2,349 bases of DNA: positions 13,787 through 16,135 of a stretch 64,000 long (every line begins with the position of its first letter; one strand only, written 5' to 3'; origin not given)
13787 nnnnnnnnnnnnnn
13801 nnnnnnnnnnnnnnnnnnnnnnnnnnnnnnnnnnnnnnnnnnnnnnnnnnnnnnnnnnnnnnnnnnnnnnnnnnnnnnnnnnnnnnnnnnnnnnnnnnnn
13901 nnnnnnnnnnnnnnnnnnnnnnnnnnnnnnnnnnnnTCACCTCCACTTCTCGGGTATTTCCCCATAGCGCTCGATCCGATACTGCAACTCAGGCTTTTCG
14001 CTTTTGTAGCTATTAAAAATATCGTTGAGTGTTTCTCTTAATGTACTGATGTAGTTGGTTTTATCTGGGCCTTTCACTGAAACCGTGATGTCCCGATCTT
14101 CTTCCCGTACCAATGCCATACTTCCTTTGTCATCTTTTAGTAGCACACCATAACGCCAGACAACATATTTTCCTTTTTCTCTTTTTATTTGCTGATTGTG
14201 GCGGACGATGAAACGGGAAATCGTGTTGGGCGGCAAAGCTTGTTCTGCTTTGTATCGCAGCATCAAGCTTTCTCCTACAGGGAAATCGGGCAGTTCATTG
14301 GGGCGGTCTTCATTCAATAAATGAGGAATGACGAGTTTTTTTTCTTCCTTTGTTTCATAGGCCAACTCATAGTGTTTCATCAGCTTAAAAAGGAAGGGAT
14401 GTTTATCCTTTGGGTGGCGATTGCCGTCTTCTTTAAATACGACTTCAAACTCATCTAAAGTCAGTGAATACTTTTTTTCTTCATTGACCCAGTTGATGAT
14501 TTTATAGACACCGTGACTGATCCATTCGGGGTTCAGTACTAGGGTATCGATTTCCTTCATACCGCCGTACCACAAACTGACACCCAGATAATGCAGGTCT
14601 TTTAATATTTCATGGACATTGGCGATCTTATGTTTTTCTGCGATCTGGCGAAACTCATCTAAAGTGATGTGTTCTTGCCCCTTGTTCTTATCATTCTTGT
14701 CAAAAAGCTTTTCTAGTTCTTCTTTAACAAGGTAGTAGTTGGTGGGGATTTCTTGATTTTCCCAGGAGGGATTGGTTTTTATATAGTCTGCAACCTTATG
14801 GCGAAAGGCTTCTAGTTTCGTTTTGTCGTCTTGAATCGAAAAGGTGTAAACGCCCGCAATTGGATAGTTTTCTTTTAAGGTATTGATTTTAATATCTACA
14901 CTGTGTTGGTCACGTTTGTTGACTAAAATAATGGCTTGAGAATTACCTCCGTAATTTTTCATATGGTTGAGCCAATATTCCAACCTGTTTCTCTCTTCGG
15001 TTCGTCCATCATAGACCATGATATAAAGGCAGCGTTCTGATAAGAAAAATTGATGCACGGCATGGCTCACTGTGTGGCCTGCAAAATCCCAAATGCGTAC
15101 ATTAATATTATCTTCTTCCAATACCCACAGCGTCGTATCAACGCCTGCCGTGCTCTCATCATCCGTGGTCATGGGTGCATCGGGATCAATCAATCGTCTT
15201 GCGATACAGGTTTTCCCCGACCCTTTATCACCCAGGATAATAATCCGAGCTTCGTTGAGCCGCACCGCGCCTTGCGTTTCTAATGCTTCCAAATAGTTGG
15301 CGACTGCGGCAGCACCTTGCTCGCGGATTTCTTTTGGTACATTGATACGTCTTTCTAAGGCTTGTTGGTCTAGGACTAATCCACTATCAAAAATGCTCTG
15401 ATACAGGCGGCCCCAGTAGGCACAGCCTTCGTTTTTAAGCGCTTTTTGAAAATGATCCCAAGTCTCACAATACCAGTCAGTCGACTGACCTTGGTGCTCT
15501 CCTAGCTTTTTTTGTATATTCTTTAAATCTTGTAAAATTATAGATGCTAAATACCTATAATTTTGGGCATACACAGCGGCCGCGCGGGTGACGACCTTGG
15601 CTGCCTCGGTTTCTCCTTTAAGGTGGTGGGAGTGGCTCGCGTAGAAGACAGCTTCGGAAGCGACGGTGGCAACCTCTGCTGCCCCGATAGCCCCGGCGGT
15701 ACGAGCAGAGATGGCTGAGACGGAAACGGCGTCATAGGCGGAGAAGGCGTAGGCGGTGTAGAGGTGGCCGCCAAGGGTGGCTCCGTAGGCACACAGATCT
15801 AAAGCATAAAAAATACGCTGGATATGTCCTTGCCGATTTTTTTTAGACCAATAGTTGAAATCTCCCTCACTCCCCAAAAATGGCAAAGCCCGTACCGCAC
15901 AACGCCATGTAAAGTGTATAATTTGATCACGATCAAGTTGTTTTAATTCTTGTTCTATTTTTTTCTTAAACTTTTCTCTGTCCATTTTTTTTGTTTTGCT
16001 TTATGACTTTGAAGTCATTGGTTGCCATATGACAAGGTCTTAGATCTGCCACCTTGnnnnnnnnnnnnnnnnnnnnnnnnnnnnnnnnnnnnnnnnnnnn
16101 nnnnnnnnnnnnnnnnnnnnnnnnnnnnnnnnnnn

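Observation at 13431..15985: A+T-rich two-gene module: Roc-COR GTPase with an unassigned N-terminal domain plus an overlapping small helical protein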

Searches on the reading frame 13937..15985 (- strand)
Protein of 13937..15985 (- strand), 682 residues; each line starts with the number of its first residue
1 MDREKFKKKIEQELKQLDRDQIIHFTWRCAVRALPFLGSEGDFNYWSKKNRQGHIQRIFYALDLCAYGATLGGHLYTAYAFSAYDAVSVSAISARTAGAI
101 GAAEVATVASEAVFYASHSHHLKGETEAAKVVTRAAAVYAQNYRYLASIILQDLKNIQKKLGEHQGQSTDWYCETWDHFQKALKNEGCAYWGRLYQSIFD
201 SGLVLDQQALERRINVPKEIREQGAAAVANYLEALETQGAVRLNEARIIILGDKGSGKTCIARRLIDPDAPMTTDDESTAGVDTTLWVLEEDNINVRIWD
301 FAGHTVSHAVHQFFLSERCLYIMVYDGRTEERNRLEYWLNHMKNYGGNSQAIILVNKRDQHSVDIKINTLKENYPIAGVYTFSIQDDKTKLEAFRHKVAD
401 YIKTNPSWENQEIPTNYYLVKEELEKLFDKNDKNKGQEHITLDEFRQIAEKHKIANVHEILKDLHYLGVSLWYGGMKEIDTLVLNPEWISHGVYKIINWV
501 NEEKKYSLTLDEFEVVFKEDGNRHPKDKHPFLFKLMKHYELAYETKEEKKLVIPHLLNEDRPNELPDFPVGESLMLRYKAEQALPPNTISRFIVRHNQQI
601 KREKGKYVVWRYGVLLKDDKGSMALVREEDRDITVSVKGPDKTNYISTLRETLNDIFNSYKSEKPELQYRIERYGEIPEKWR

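Call 3: search_protein_families(library=pfam, proteins=[window:13937-15985:-], max_evalue=1)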
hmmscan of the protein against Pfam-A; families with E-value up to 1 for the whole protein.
window:13937-15985:- (682 aa): 16 families
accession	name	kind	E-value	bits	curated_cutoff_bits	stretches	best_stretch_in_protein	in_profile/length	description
PF08477.19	Roc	-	1.2e-25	90.5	27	1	247-359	1-119/119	Ras of Complex, Roc, domain of DAPkinase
PF16095.11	COR-A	-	5.3e-25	88.4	35.3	1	414-557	1-143/143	C-terminal of Roc, COR-A domain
PF25497.1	COR-B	-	1.9e-13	50.9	27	1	572-664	2-91/145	C-terminal of Roc, COR-B domain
PF00071.28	Ras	-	1.7e-09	37.9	21.6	1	247-362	1-118/162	Ras family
PF00025.27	Arf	-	9.2e-06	25.7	22.3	1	244-362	13-129/174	ADP-ribosylation factor family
PF04670.18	Gtr1_RagA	-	0.0011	18.9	22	1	247-373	1-136/232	Gtr1/RagA G protein conserved region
PF01926.29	MMR_HSR1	-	0.0027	18.2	21.9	1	247-357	1-113/113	50S ribosome-binding GTPase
PF13401.12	AAA_22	-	0.048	14.4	27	0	248-268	8-28/130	AAA domain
PF20720.3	nSTAND3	-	0.058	13.5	27.2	1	247-266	19-38/155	Novel STAND NTPase 3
PF06278.16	CNDH2_N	-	0.062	13.8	32.3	1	126-171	49-94/117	Condensin II complex subunit CAP-H2 or CNDH2, N-terminal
PF03193.22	RsgA_GTPase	-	0.062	13.6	30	0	332-400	39-106/174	RsgA GTPase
PF05621.17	TniB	-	0.1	12.5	22.4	1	213-277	4-67/189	Bacterial TniB protein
PF13405.12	EF-hand_6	-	0.13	12.5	25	0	423-450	1-27/30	EF-hand domain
PF00158.32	Sigma54_activat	-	0.2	11.8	20.2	1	233-265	10-42/168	Sigma-54 interaction domain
PF13238.12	AAA_18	-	0.24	12.3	29.4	0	248-276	1-19/128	AAA domain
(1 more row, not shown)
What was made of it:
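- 14315..14746 (-): COR-A (aa 414-557). call 3
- On Roco (Roc-COR) GTPases: COR-A E 5.3e-25; COR-B E 1.9e-13 (call 3).
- Checked: Pfam Roc (E 1.2e-25), COR-A (5.3e-25) and COR-B (1.9e-13) all pass the gathering score (call 3).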

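Call 4: search_protein_families(library=padloc, proteins=[window:13937-15985:-], max_evalue=1)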
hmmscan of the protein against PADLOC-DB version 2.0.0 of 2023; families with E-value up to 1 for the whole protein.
window:13937-15985:- (682 aa): 0 families

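Call 5: search_protein_families(library=ncbifam, proteins=[window:13937-15985:-], max_evalue=1)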
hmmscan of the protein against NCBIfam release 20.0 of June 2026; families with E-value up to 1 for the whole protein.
window:13937-15985:- (682 aa): 7 families
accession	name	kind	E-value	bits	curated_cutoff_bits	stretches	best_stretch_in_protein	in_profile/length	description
TIGR00231.1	small_GTP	domain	1.6e-09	37.8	42.5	1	244-366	2-129/164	GTP-binding protein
NF047389.1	ATPase_Sll1717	subfamily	0.0025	17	75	1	244-356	28-138/454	P-loop ATPase, Sll1717 family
TIGR02928.1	TIGR02928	subfamily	0.03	13.2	181.3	0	386-453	84-146/366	orc1/cdc6 family replication initiation protein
NF049919.1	DesA_ISL3_tail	domain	0.043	14.2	30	1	416-465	70-119/122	DesA/ISL3 alpha bundle tail domain-containing protein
NF003745.1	PRK05342.1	equivalog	0.044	12.6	359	1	226-266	85-130/418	ATP-dependent Clp protease ATP-binding subunit ClpX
NF008955.0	PRK12297.1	equivalog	0.077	11.9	406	1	348-459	275-390/429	GTPase ObgE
NF010352.0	PRK13780.1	equivalog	0.093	12.6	110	1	614-654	42-82/88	phosphocarrier protein HPr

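Call 6: find_homologous_proteins(query=window:13937-15985:-)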
Query window:13937-15985:- (682 aa): 378 proteins with E <= 0.001 among 8000 candidates; the best 120 are listed.
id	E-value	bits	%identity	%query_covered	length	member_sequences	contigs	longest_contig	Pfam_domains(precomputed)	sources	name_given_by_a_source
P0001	0.0e+0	1579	100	100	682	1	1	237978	PF25497.2,PF00025.28,PF08477.20,PF16095.12,PF00071.29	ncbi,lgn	-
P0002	0.0e+0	1141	83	78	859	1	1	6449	PF25497.2,PF00025.28,PF08477.20,PF16095.12,PF00071.29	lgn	-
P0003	0.0e+0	1056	69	99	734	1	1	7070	PF25497.2,PF00025.28,PF08477.20,PF16095.12,PF00071.29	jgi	jgi:small GTP-binding protein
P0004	0.0e+0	1030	74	80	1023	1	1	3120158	PF25497.2,PF00025.28,PF08477.20,PF16095.12,PF00071.29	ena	-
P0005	0.0e+0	1029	74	79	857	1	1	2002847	PF25497.2,PF08477.20,PF16095.12,PF00071.29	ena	-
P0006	0.0e+0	1027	75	79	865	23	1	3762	PF25497.2,PF00025.28,PF08477.20,PF16095.12,PF00071.29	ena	-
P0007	0.0e+0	1018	68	98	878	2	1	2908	PF25497.2,PF00025.28,PF08477.20,PF16095.12,PF00071.29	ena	-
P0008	1.0e-296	1004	72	78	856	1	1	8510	PF25497.2,PF00025.28,PF08477.20,PF16095.12,PF00071.29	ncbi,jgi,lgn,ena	-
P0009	8.8e-295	998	66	99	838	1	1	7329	PF25497.2,PF00025.28,PF08477.20,PF16095.12,PF00071.29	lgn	-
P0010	1.4e-291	987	65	100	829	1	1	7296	PF25497.2,PF00025.28,PF08477.20,PF16095.12,PF00071.29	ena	-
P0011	6.0e-289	978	72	78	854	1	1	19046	PF25497.2,PF00025.28,PF08477.20,PF16095.12,PF00071.29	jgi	jgi:GTPase SAR1 family protein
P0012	8.8e-289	978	65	100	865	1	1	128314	PF25497.2,PF08477.20,PF16095.12,PF00071.29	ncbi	-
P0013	3.8e-288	976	64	100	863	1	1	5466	PF25497.2,PF00025.28,PF08477.20,PF16095.12,PF00071.29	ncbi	-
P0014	1.8e-287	973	73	78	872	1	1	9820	PF25497.2,PF08477.20,PF16095.12,PF00071.29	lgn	-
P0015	5.6e-287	972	73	78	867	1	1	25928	PF25497.2,PF08477.20,PF16095.12,PF00071.29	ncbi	-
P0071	3.0e-251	854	58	98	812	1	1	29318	PF25497.2,PF08477.20,PF19964.6,PF16095.12,PF00071.29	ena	-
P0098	3.2e-238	811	59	78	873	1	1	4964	PF25497.2,PF08477.20,PF19964.6,PF16095.12,PF00071.29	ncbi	ncbi:MAG: COR domain-containing protein [Bacteroidota bacterium]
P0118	2.0e-231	788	60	78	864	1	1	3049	PF25497.2,PF08477.20,PF19964.6,PF16095.12,PF00071.29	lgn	-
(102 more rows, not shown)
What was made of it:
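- Of 120 listed homologs, nearly all are 800-900 aa, and 682 + 171 = 853 (call 6).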

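Call 12: search_protein_families(library=pfam, proteins=[P0012, P0005, P0071, P0004], max_evalue=0.01)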
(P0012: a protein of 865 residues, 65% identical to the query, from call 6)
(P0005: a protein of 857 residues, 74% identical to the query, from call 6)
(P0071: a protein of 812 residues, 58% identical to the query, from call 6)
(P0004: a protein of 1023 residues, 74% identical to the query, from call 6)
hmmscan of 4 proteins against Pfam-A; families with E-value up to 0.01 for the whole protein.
P0012 (865 aa): 6 families
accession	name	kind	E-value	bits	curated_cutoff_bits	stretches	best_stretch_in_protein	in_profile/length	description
PF08477.19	Roc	-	9.7e-27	94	27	1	255-369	1-119/119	Ras of Complex, Roc, domain of DAPkinase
PF16095.11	COR-A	-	1.3e-25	90.5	35.3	1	424-566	1-143/143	C-terminal of Roc, COR-A domain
PF00071.28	Ras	-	2.8e-11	43.7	21.6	1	255-371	1-117/162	Ras family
PF25497.1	COR-B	-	4e-11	43.4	27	1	581-673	2-91/145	C-terminal of Roc, COR-B domain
PF00025.27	Arf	-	0.00029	20.8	22.3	1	249-371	10-128/174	ADP-ribosylation factor family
PF01926.29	MMR_HSR1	-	0.0044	17.6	21.9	1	255-367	1-113/113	50S ribosome-binding GTPase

P0005 (857 aa): 8 families
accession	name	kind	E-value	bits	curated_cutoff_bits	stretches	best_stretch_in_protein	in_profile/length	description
PF16095.11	COR-A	-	8.8e-28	97.4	35.3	1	411-554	1-143/143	C-terminal of Roc, COR-A domain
PF08477.19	Roc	-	1.7e-25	90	27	1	244-356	1-119/119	Ras of Complex, Roc, domain of DAPkinase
PF25497.1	COR-B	-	2.8e-12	47.1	27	1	569-682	2-109/145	C-terminal of Roc, COR-B domain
PF00071.28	Ras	-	6.1e-10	39.4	21.6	1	244-358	1-117/162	Ras family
PF00025.27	Arf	-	3e-05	24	22.3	1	238-357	10-127/174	ADP-ribosylation factor family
PF14357.11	DUF4404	-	0.00025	22.1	27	0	754-825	2-74/83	Domain of unknown function (DUF4404)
PF01926.29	MMR_HSR1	-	0.00038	21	21.9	1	244-354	1-113/113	50S ribosome-binding GTPase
PF05621.17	TniB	-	0.0054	16.6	22.4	0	215-275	8-68/189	Bacterial TniB protein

P0071 (812 aa): 7 families
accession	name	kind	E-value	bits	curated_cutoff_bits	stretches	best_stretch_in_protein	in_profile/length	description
PF08477.19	Roc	-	3.9e-25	88.8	27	1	237-349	1-119/119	Ras of Complex, Roc, domain of DAPkinase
PF16095.11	COR-A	-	7.9e-25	87.9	35.3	1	404-547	1-143/143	C-terminal of Roc, COR-A domain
PF19964.5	EAD11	-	1.2e-11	44.8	26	1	733-806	4-79/80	Effector-associated domain 11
PF00071.28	Ras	-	2.6e-09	37.3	21.6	1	237-347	1-112/162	Ras family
PF25497.1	COR-B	-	7.3e-06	26.3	27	1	562-687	2-125/145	C-terminal of Roc, COR-B domain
PF00025.27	Arf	-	0.00014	21.8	22.3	1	234-332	13-104/174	ADP-ribosylation factor family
PF01926.29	MMR_HSR1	-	0.0038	17.8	21.9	0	237-345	1-111/113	50S ribosome-binding GTPase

P0004 (1023 aa): 6 families
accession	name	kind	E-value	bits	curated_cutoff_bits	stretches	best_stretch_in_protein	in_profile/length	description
PF16095.11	COR-A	-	2.7e-26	92.6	35.3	1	403-546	1-143/143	C-terminal of Roc, COR-A domain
PF08477.19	Roc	-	1.2e-25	90.5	27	1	236-348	1-119/119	Ras of Complex, Roc, domain of DAPkinase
PF25497.1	COR-B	-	2.4e-12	47.3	27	1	561-653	2-92/145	C-terminal of Roc, COR-B domain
PF00071.28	Ras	-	1.5e-10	41.3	21.6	1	236-351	1-118/162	Ras family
PF00025.27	Arf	-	5.4e-06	26.4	22.3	1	230-351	10-129/174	ADP-ribosylation factor family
PF01926.29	MMR_HSR1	-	0.00075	20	21.9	1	236-346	1-113/113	50S ribosome-binding GTPase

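Call 14: find_encoding_contigs(protein=P0001, flank=6000, max_places=4)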
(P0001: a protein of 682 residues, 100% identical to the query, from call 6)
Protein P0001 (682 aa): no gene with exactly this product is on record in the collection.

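Call 24: list_cluster_members(proteins=[P0001, P0121])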
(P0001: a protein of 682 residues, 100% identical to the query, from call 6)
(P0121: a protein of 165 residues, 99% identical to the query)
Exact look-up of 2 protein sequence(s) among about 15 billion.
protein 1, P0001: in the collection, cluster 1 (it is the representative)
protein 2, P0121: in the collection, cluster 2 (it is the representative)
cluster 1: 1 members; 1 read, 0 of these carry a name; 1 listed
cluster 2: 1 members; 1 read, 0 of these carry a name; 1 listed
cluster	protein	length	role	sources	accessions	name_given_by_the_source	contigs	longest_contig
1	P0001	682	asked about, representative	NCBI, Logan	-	-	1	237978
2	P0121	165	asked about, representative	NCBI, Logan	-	-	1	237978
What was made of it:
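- The identical 682-aa product is on record from both NCBI and Logan (calls 6, 24).
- Tried and rejected: Exact look-up of the window's own protein found no contig on record (call 14), and cluster look-up gave no names or accessions (call 24).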

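Call 49: find_related_loci(query=A5, collection=genome_contigs, flank=7000)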
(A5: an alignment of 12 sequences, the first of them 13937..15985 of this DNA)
Query A5 (682 aa) in genome_contigs; peptide patterns used: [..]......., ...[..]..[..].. (x = any residue, [..] = any of these).
313 stretches matched a pattern; 98 encode a relative of the query (tblastn E <= 1e-3); the best 80 are kept; 80 distinct loci.
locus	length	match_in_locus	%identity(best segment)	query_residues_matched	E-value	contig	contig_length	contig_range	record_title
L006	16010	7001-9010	63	1-679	0e+0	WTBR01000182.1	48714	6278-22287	MAG: Bacteroidales bacterium isolate GLR59 c_000000812366, whole genome shotgun sequence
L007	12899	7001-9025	62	1-680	0e+0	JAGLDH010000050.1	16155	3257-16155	MAG: Methylococcales bacterium isolate SW_4_3 ROV167.bin.3.fa_50, whole genome shotgun sequence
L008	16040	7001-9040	62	1-678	0e+0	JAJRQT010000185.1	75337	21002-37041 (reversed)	MAG: Bacteroidetes bacterium isolate Dive100_bin10.8 k141_983164, whole genome shotgun sequence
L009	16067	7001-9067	65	1-680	0e+0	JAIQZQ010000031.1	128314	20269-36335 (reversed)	MAG: Candidatus Anammoxibacter sp. isolate OFTM214 OFTM214_30, whole genome shotgun sequence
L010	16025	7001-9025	61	1-680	0e+0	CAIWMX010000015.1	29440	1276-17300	MAG: uncultured Bacteroidales bacterium isolate AM-2014_bin-2482 genome assembly, contig: bin-2482:015/140, whole genome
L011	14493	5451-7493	60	1-680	0e+0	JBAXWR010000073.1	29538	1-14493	MAG: Mariniphaga sp. isolate ELA718 MAG718_73, whole genome shotgun sequence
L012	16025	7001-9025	62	1-672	0e+0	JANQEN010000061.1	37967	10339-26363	MAG: Chitinivibrionales bacterium isolate PL23a_bin.29 k99_5571078, whole genome shotgun sequence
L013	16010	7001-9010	60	6-677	0e+0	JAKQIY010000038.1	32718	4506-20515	MAG: bacterium isolate USDV_maxbin.027 k141_37047, whole genome shotgun sequence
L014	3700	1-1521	76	172-678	0e+0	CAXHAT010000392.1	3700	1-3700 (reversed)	MAG TPA_asm: uncultured Deferribacteres bacterium isolate SRR12479933_maxbin2_2 genome assembly, contig: ERZ4874384.2815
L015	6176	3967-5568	72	146-679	0e+0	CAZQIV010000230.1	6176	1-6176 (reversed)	MAG TPA_asm: uncultured Lentimicrobiaceae bacterium isolate SRP191223_co1_241 genome assembly, contig: NODE_17367_length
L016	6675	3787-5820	59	1-677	0e+0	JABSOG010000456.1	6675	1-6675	MAG: Algicola sp. isolate DT_2 DT-Algicola-1_scaffold_457, whole genome shotgun sequence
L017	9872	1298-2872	72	146-679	0e+0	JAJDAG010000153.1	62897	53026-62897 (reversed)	MAG: candidate division KSB1 bacterium isolate OFTM72 OFTM72_152, whole genome shotgun sequence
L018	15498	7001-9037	58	1-678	0e+0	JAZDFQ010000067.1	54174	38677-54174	MAG: Ignavibacteriota bacterium isolate MEGAHIT-group-0.214 k141_14322726, whole genome shotgun sequence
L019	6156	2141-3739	71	146-680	0e+0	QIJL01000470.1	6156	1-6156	MAG: Flavobacteriales bacterium isolate SZUA-72 Ga0063293_10019313, whole genome shotgun sequence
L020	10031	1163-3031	70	1-680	0e+0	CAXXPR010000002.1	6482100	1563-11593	MAG: Desulfatiglandales bacterium isolate a8f5a47d-4dac-4919-b032-e1fff6f47f18 genome assembly, contig: contig_2, whole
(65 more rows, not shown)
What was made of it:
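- Patchy cross-phylum and cross-domain distribution at high identity, with multiple paralogs per genome (call 49).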

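Call 56: find_encoding_contigs(protein=P0002, flank=4000, max_places=2)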
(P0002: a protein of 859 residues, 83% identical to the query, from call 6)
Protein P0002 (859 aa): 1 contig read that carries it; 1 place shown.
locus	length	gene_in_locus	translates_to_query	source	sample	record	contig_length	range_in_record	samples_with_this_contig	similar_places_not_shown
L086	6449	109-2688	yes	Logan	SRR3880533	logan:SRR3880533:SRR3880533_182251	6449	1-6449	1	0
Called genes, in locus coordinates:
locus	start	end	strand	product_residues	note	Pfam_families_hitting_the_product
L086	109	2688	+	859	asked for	PF00025:Arf (weak), PF00071:Ras, PF08477:Roc, PF16095:COR-A, PF25497:COR-B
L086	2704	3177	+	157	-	PF00692:dUTPase, PF22769:DCD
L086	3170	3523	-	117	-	PF01258:zf-dskA_traR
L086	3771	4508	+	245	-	PF04286:DUF445 (weak)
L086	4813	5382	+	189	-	-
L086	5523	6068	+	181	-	PF00041:fn3 (weak)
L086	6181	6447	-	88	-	?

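Call 62: search_protein_families(library=pfam, alignment_id=A6, max_evalue=0.00001)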
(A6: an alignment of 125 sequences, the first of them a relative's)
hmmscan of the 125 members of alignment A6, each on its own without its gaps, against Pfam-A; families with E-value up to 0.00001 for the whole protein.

A. member 1, L006:3699-5000:- (434 aa): 1 family
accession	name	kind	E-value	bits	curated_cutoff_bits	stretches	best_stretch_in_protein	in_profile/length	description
PF00501.34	AMP-binding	-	2e-12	47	29.9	1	73-290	153-376/384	AMP-binding enzyme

B. families by the number of members that match (of 125 scanned): 170 families (the first 25 are shown)
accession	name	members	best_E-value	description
PF01381.28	HTH_3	3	3.7e-12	Helix-turn-helix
PF18962.6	Por_Secre_tail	3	3.8e-10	Secretion system C-terminal sorting domain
PF00441.29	Acyl-CoA_dh_1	2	1e-87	Acyl-CoA dehydrogenase, C-terminal domain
PF02771.21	Acyl-CoA_dh_N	2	1.6e-69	Acyl-CoA dehydrogenase, N-terminal domain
PF02770.24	Acyl-CoA_dh_M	2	2.6e-50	Acyl-CoA dehydrogenase, middle domain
PF00589.27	Phage_integrase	2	6.1e-39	Phage integrase family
PF00593.30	TonB_dep_Rec_b-barrel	2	2e-35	TonB dependent receptor-like, beta-barrel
PF04002.20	RadC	2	6.1e-31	RadC-like JAB domain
PF00270.35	DEAD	2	2e-30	DEAD/DEAH box helicase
PF08028.16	Acyl-CoA_dh_2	2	2.1e-30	Acyl-CoA dehydrogenase, C-terminal domain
PF00072.30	Response_reg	2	2.1e-29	Response regulator receiver domain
PF12833.13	HTH_18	2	1.1e-21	Helix-turn-helix domain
PF00271.37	Helicase_C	2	7.1e-20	Helicase conserved C-terminal domain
PF04055.27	Radical_SAM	2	9.5e-17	Radical SAM superfamily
PF07715.20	Plug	2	5.3e-16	TonB-dependent Receptor Plug Domain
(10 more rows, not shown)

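Call 63: search_protein_families(library=padloc, alignment_id=A6, max_evalue=0.00001)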
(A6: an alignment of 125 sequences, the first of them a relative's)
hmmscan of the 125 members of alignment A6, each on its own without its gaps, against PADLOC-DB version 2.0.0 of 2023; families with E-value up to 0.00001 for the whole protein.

A. member 1, L006:3699-5000:- (434 aa): 0 families

B. families by the number of members that match (of 125 scanned): 88 families (the first 25 are shown)
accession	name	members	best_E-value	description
PDLC02861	DpdF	2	4.7e-205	DpdF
PDLC02864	DpdF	2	3.2e-191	DpdF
PDLC02870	DpdF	2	2.8e-123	DpdF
PDLC03928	PsyrT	2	1.2e-102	-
PDLC02865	DpdF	2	1.4e-90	DpdF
PDLC02859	DpdF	2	2.9e-58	DpdF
PDLC02868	DpdF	2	1.5e-53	DpdF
PDLC01089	C3a193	2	1.7e-43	poss. alt. Cas3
PDLC02872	DpdF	2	2.7e-41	DpdF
PDLC02503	BrxHI|BrxHII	2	3.8e-41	BrxHI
PDLC03960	SngC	2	3.2e-39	-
PDLC02857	DpdF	2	2.8e-34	DpdF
PDLC02501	BrxHI|BrxHII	2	1.3e-29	BrxHI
PDLC02862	DpdF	2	8.1e-27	DpdF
PDLC02896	DpdJ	2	7.1e-14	DpdJ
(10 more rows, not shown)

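Call 65: search_protein_families(library=pfam, proteins=[P0098, P0118], max_evalue=0.01)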
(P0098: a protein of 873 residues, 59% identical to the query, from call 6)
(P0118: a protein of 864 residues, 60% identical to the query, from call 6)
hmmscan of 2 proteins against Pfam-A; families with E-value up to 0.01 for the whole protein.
P0098 (873 aa): 7 families
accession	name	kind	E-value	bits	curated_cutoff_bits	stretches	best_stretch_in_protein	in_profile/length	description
PF16095.11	COR-A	-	1.2e-25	90.5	35.3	1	404-546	1-143/143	C-terminal of Roc, COR-A domain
PF08477.19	Roc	-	2.1e-23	83.2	27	1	236-348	1-119/119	Ras of Complex, Roc, domain of DAPkinase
PF19964.5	EAD11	-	1.1e-19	70.6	26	1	796-870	3-77/80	Effector-associated domain 11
PF25497.1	COR-B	-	2.3e-12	47.4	27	1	562-654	3-93/145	C-terminal of Roc, COR-B domain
PF00071.28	Ras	-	4.5e-07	30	21.6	1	236-347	1-113/162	Ras family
PF00025.27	Arf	-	0.00046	20.2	22.3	1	233-315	13-90/174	ADP-ribosylation factor family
PF04670.18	Gtr1_RagA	-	0.0089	15.9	22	0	236-349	1-123/232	Gtr1/RagA G protein conserved region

P0118 (864 aa): 6 families
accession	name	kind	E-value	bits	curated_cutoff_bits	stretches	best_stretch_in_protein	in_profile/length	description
PF16095.11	COR-A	-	5.4e-26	91.7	35.3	1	395-537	1-143/143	C-terminal of Roc, COR-A domain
PF08477.19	Roc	-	2.2e-24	86.4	27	1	227-339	1-119/119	Ras of Complex, Roc, domain of DAPkinase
PF19964.5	EAD11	-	2.3e-20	72.8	26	1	786-863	2-79/80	Effector-associated domain 11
PF25497.1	COR-B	-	4.9e-12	46.3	27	1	553-644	3-92/145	C-terminal of Roc, COR-B domain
PF00071.28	Ras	-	5.2e-09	36.3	21.6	1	227-338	1-113/162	Ras family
PF00025.27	Arf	-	0.0015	18.5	22.3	1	224-307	13-91/174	ADP-ribosylation factor family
